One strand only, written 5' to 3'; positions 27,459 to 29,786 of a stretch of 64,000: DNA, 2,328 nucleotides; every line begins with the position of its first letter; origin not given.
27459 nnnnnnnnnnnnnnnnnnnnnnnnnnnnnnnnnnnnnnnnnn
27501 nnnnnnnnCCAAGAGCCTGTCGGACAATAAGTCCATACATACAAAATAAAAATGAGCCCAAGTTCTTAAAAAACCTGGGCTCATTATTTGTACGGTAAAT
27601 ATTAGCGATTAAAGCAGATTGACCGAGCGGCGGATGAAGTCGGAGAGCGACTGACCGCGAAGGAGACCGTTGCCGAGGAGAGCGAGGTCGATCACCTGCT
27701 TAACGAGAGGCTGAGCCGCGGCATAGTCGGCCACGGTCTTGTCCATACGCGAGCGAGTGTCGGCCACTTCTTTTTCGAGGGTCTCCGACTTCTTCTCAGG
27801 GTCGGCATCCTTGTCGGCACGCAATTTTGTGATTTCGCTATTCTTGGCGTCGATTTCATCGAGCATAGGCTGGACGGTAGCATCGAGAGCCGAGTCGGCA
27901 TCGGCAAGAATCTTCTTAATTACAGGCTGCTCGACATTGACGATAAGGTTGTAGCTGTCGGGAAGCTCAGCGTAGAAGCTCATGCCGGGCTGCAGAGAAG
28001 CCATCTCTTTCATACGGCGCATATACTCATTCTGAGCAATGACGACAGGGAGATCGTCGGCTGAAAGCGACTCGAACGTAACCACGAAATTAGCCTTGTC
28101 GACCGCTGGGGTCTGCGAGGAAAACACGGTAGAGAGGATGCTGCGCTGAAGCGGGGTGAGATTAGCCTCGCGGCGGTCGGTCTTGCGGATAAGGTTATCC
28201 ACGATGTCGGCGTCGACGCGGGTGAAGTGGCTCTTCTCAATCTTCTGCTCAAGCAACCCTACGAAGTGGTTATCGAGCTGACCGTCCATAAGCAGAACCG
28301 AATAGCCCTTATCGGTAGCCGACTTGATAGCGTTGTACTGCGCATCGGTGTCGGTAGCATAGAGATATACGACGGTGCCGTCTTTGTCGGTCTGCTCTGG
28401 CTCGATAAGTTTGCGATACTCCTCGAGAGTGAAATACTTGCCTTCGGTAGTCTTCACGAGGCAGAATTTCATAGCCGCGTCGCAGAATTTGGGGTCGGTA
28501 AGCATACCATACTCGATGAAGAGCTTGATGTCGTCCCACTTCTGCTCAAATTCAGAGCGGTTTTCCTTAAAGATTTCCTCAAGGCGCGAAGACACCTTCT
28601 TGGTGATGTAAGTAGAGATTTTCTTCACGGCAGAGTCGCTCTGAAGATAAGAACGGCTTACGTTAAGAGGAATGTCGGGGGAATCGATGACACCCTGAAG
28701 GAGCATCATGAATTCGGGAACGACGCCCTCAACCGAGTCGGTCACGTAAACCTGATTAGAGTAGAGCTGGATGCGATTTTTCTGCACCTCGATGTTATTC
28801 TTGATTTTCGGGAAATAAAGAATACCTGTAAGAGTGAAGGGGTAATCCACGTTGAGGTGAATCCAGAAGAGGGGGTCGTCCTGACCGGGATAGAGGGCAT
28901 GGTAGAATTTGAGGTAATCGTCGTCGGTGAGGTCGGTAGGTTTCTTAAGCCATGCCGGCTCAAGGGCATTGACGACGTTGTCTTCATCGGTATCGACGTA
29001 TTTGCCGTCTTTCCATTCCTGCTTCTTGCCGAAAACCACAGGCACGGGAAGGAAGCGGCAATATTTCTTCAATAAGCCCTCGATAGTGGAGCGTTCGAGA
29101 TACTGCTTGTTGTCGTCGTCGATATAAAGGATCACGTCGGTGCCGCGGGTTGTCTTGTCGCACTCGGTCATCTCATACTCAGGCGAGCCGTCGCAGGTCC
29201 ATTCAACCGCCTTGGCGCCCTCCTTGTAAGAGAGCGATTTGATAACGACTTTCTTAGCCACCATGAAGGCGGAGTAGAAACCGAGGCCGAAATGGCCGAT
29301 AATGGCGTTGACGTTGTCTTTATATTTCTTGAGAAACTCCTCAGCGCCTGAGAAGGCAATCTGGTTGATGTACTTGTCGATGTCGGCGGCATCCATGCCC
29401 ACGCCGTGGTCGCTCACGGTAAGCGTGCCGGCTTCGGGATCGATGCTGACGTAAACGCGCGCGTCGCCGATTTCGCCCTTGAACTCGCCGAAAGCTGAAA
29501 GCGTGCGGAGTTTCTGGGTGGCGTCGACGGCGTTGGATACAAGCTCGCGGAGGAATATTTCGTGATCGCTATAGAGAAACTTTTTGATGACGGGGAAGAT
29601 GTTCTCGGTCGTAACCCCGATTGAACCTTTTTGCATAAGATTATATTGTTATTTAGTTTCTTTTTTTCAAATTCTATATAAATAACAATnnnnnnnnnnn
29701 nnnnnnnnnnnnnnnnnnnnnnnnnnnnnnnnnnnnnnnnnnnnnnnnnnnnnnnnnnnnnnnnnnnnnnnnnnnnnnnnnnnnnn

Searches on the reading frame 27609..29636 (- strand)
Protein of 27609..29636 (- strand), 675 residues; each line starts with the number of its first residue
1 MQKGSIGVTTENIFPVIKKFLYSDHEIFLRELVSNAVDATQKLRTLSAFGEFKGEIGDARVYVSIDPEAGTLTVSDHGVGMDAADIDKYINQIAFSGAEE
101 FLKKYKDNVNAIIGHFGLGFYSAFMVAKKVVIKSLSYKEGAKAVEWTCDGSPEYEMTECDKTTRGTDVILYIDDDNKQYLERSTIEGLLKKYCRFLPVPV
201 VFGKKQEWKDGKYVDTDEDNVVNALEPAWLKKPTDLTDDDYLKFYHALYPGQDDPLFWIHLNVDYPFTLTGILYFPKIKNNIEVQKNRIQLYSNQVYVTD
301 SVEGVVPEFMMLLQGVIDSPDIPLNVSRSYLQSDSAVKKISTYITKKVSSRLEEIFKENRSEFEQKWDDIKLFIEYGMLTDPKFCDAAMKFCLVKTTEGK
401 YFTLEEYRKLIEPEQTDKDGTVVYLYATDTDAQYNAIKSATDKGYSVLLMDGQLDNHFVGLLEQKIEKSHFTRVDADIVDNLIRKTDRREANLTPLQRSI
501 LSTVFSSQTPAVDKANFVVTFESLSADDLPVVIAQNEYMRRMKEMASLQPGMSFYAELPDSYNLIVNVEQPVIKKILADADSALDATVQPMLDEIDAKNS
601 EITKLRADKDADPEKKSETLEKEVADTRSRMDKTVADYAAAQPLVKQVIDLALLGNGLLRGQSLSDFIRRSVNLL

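Call 82: search_protein_families(library=pfam, proteins=[window:27609-29636:-], max_evalue=0.0001)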
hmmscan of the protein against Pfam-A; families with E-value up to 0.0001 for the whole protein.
window:27609-29636:- (675 aa): 3 families
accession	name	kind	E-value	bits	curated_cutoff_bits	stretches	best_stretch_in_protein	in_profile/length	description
PF00183.23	HSP90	-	3.5e-44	152.1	24.4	1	216-583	76-447/518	Hsp90 protein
PF13589.12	HATPase_c_3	-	4.9e-09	36.8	25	1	27-140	5-96/137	Histidine kinase-, DNA gyrase B-, and HSP90-like ATPase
PF02518.31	HATPase_c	-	1.9e-06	28.7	26.4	1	29-173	10-108/111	Histidine kinase-, DNA gyrase B-, and HSP90-like ATPase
